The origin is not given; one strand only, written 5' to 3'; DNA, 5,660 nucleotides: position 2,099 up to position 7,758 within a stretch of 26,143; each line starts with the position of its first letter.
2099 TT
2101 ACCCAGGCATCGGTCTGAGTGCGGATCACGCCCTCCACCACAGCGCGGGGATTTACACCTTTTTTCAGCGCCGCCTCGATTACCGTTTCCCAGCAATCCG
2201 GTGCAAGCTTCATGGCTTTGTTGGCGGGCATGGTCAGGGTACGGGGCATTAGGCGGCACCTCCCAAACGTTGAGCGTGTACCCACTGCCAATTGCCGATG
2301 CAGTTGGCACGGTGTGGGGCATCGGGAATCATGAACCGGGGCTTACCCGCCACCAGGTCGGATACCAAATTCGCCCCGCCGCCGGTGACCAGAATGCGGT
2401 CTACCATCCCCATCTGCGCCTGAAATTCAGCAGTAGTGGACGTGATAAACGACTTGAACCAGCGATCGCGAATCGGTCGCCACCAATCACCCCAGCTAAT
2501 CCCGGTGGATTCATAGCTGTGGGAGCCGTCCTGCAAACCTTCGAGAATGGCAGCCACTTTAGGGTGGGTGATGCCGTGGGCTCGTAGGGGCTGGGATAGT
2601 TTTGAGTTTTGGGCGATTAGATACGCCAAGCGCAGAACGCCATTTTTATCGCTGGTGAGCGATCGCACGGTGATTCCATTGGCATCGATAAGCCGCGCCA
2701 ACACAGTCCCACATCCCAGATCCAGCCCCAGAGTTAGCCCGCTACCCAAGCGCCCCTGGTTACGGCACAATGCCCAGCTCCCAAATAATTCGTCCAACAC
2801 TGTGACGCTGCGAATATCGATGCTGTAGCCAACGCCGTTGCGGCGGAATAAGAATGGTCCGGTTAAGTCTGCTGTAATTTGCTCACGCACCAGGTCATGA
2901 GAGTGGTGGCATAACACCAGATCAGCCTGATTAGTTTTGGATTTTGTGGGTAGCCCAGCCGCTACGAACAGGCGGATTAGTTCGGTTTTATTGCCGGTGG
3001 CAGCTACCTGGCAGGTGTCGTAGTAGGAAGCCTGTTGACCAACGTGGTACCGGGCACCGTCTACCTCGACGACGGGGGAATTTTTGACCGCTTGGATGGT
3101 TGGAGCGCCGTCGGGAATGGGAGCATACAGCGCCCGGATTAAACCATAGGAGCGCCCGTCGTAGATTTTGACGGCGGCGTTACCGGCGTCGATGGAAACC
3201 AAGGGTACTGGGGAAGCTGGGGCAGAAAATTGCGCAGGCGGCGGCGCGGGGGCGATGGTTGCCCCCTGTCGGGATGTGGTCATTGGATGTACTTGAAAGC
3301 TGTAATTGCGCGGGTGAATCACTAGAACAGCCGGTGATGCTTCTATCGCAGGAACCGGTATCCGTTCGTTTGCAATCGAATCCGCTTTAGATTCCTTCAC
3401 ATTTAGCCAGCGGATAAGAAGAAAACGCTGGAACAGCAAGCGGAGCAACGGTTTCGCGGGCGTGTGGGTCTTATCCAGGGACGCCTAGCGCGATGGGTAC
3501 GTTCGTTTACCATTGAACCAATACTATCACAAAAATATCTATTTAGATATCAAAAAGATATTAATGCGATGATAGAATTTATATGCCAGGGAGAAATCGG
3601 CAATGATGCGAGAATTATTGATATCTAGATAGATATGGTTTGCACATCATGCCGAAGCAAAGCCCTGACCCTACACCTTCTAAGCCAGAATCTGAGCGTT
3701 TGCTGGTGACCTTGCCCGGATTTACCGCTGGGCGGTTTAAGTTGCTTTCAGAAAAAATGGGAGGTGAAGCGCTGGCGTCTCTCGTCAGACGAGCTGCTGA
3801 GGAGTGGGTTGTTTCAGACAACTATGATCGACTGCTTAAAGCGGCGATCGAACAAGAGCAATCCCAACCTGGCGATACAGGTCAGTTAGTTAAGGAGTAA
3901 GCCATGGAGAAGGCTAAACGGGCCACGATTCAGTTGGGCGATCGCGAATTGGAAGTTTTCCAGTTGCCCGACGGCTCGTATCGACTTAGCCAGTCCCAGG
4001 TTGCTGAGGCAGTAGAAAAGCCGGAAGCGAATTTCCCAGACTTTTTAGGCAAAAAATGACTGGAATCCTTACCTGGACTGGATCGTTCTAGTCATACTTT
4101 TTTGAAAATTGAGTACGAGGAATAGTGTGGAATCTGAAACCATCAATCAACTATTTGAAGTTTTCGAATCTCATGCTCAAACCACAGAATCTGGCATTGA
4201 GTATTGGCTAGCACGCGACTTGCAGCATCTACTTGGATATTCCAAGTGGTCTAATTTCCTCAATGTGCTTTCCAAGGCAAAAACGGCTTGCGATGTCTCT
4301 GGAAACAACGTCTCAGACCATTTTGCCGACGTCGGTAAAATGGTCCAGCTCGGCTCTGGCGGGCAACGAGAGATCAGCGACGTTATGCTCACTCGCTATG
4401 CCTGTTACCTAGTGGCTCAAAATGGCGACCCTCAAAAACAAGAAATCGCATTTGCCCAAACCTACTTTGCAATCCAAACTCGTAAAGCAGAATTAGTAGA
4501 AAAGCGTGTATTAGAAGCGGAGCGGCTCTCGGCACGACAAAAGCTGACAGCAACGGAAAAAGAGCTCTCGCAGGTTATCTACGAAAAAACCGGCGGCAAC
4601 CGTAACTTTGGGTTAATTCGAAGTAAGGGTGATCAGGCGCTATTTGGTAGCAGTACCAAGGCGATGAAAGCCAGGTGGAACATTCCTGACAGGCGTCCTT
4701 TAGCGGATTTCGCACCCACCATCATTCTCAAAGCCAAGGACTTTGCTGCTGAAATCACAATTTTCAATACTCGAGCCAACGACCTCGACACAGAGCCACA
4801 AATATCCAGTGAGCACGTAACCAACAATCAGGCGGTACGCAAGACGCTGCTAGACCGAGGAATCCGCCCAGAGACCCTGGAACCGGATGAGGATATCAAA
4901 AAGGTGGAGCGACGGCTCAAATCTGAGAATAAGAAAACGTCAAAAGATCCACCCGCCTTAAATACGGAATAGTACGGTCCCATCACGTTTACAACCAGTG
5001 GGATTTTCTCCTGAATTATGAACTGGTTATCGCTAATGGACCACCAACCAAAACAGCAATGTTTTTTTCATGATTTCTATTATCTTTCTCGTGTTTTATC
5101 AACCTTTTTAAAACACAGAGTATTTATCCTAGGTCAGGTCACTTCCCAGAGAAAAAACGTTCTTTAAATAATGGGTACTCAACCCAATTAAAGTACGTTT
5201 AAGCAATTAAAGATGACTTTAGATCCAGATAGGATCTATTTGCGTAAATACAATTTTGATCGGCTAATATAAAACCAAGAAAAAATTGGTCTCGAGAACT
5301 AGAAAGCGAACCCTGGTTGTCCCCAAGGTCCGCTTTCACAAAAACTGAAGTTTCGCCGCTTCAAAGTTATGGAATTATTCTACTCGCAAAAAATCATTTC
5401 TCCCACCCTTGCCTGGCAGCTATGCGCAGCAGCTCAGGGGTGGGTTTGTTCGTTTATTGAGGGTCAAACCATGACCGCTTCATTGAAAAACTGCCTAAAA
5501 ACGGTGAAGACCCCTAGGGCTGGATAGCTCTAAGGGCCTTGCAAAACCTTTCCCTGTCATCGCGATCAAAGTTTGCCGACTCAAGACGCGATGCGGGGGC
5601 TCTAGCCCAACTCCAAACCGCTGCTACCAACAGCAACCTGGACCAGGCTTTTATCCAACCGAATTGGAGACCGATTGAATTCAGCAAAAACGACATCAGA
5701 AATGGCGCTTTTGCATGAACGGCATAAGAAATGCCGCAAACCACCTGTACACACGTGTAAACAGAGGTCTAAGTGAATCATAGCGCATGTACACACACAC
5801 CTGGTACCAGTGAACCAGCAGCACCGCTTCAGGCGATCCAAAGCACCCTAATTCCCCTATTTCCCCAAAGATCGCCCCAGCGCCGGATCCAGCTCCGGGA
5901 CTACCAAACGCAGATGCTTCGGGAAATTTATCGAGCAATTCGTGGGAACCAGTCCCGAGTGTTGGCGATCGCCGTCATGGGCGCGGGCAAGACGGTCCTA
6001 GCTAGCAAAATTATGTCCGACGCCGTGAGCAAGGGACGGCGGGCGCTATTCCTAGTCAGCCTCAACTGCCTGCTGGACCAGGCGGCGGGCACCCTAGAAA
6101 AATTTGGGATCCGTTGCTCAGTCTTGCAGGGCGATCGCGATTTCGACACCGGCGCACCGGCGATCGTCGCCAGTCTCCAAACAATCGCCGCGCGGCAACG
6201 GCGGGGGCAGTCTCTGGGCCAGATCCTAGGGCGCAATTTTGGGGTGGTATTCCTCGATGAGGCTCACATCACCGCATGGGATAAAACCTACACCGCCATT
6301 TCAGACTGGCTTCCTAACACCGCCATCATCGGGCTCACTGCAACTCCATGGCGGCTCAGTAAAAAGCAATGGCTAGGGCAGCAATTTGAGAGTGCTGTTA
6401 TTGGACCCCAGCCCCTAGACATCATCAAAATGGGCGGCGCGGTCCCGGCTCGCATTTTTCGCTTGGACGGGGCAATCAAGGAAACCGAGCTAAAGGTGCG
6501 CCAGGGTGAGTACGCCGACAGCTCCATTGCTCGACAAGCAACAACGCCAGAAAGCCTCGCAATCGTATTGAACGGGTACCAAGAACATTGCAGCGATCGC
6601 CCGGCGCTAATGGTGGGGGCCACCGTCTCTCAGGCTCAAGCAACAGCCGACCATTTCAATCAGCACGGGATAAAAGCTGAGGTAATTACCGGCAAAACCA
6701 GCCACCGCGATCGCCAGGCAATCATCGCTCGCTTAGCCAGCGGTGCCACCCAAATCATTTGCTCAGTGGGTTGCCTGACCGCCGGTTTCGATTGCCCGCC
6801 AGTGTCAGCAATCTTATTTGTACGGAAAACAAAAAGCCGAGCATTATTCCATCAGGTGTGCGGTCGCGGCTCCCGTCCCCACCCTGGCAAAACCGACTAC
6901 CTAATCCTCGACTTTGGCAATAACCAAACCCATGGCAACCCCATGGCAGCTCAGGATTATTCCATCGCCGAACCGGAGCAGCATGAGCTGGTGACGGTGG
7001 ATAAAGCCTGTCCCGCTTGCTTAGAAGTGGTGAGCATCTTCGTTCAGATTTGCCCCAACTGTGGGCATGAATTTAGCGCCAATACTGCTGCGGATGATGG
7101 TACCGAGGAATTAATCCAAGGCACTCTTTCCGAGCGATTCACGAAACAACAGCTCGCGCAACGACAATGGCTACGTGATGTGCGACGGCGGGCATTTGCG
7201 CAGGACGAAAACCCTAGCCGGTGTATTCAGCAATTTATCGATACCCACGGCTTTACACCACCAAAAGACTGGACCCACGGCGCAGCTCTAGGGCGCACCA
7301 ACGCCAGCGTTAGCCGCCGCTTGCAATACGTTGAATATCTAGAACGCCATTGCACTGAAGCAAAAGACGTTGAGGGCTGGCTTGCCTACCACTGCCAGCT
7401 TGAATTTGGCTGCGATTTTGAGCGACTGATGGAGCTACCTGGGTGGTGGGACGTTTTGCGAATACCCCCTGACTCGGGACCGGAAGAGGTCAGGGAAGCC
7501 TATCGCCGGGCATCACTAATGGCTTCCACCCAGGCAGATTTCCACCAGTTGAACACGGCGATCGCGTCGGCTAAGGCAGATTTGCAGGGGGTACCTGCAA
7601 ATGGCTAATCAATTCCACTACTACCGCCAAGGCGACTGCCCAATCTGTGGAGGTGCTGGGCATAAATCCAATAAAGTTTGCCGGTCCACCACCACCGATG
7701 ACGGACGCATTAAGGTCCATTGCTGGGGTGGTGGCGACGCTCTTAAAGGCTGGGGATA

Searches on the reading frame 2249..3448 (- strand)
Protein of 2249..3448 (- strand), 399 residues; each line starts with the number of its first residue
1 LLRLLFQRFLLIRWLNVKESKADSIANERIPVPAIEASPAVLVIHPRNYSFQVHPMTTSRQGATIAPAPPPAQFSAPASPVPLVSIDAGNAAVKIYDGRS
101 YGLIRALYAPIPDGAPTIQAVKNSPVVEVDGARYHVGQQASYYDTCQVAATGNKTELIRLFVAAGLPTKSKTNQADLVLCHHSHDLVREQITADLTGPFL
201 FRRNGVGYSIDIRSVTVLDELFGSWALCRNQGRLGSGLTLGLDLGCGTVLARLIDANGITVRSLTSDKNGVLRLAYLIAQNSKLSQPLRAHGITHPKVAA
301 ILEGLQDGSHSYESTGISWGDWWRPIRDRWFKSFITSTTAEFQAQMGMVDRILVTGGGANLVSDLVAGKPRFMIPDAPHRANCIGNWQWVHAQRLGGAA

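Call 6: search_protein_families(library=pfam, proteins=[window:2249-3448:-], max_evalue=0.01)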
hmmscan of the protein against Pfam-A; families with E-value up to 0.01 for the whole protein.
window:2249-3448:- (399 aa): 1 family
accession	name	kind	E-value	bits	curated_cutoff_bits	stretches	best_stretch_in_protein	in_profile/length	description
PF17989.7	ALP_N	-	7.9e-09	36.3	26.3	1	86-220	2-145/148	Actin like proteins N terminal domain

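Call 7: search_protein_families(library=ncbifam, proteins=[window:2249-3448:-], max_evalue=0.01)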
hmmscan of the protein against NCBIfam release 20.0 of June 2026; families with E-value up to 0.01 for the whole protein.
window:2249-3448:- (399 aa): 1 family
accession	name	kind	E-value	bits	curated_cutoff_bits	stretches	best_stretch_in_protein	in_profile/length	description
NF052678.1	morpho_FcmB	equivalog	0.00089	18.2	300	1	127-233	96-206/373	filament morphology actin-like protein FcmB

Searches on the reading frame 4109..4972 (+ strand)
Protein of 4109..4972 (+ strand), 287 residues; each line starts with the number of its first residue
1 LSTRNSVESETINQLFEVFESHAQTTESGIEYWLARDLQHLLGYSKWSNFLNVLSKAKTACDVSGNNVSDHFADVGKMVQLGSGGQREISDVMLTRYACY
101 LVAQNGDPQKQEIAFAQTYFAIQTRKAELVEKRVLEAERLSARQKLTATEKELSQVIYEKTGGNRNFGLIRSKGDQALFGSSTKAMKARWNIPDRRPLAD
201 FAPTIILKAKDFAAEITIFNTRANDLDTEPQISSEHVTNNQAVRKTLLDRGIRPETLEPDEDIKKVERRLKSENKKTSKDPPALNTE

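Call 6: search_protein_families(library=pfam, proteins=[window:4109-4972:+], max_evalue=0.01)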
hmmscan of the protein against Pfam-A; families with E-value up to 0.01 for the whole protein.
window:4109-4972:+ (287 aa): 1 family
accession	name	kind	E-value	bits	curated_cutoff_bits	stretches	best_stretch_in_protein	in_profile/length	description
PF02498.22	Bro-N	-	1.3e-11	45.4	25.6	1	27-119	7-94/96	BRO family, N-terminal domain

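Call 7: search_protein_families(library=ncbifam, proteins=[window:4109-4972:+], max_evalue=0.01)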
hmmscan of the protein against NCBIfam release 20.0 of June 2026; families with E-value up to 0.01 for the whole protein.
window:4109-4972:+ (287 aa): 1 family
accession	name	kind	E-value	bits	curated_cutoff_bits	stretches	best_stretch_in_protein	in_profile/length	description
NF008573.0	PRK11525.1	equivalog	8.3e-112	373.2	242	1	9-281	3-284/288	DNA damage-inducible protein D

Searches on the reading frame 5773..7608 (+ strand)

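Call 6: search_protein_families(library=pfam, proteins=[window:5773-7608:+], max_evalue=0.01)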
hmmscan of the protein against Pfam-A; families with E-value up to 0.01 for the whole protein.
window:5773-7608:+ (611 aa): 8 families
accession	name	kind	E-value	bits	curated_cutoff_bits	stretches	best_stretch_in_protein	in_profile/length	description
PF04851.21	ResIII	-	1.1e-22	81.1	22.5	1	39-192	2-162/164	Type III restriction enzyme, res subunit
PF00271.37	Helicase_C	-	9.8e-10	39.1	23.5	1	275-368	15-108/110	Helicase conserved C-terminal domain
PF00270.35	DEAD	-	5.2e-07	30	26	1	43-192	2-160/167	DEAD/DEAH box helicase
PF18766.7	SWI2_SNF2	-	3.3e-06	27.3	26.7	1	127-199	92-162/221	SWI2/SNF2 ATPase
PF10571.15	UPF0547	-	1.8e-05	25.2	29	1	411-436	1-26/26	Uncharacterised protein family UPF0547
PF13248.11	Zn_ribbon_3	-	0.0008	19.2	27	1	411-433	3-25/26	zinc-ribbon domain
PF13191.12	AAA_16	-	0.0018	19.2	32.6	1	41-165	4-142/167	AAA ATPase domain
PF12773.13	DZR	-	0.0055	17.3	27.3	0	410-431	24-45/45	Double zinc ribbon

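Call 7: search_protein_families(library=ncbifam, proteins=[window:5773-7608:+], max_evalue=0.01)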
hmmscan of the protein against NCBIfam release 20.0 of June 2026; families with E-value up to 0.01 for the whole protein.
window:5773-7608:+ (611 aa): 21 families
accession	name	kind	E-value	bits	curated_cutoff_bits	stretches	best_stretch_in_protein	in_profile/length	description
NF053632.1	heli_RadD_YejH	equivalog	1.9e-32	112.3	720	2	265-416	239-385/573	DNA repair helicase RadD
NF046051.1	restrict_EcoAI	equivalog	6.2e-22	77.8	550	2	36-195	153-316/768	EcoAI/FtnUII family type I restriction enzme subunit R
NF008521.0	PRK11448.1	equivalog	2.9e-16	58.7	729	2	286-379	719-812/1123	type I restriction-modification system endonuclease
TIGR04095.1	dnd_restrict_1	equivalog_domain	1.1e-12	47.7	600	1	289-381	305-395/451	DNA phosphorothioation system restriction enzyme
NF045503.1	repair_heli_XPB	equivalog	6.4e-11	41.5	610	1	21-330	164-468/548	DNA repair helicase XPB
NF008164.0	PRK10917.1-2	equivalog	3.2e-06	25.7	785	1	293-331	346-385/704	ATP-dependent DNA helicase RecG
TIGR00643.1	recG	equivalog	8.9e-06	24.7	659.4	0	298-369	481-553/629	ATP-dependent DNA helicase RecG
NF003673.1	PRK05298.1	equivalog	1.8e-05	23.3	743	1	275-373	443-546/653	excinuclease ABC subunit UvrB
TIGR00631.1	uvrb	equivalog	2.1e-05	23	750.1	1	277-373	445-546/658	excinuclease ABC subunit UvrB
NF010337.0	PRK13766.1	equivalog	2.7e-05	22.5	610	1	38-192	14-173/781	Hef nuclease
NF008165.0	PRK10917.1-3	equivalog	3.2e-05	22.6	711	0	41-115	265-344/692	ATP-dependent DNA helicase RecG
NF008744.0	PRK11776.1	equivalog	0.00017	20.3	524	1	268-369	235-336/460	ATP-dependent RNA helicase DbpA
NF008168.0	PRK10917.2-2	equivalog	0.00018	19.9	718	0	288-331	431-643/795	ATP-dependent DNA helicase RecG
NF008170.0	PRK10917.2-4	equivalog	0.0003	18.8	975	0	301-368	647-715/826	ATP-dependent DNA helicase RecG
TIGR00348.1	hsdR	subfamily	0.00039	19.1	284.55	1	153-198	369-414/674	HsdR family type I site-specific deoxyribonuclease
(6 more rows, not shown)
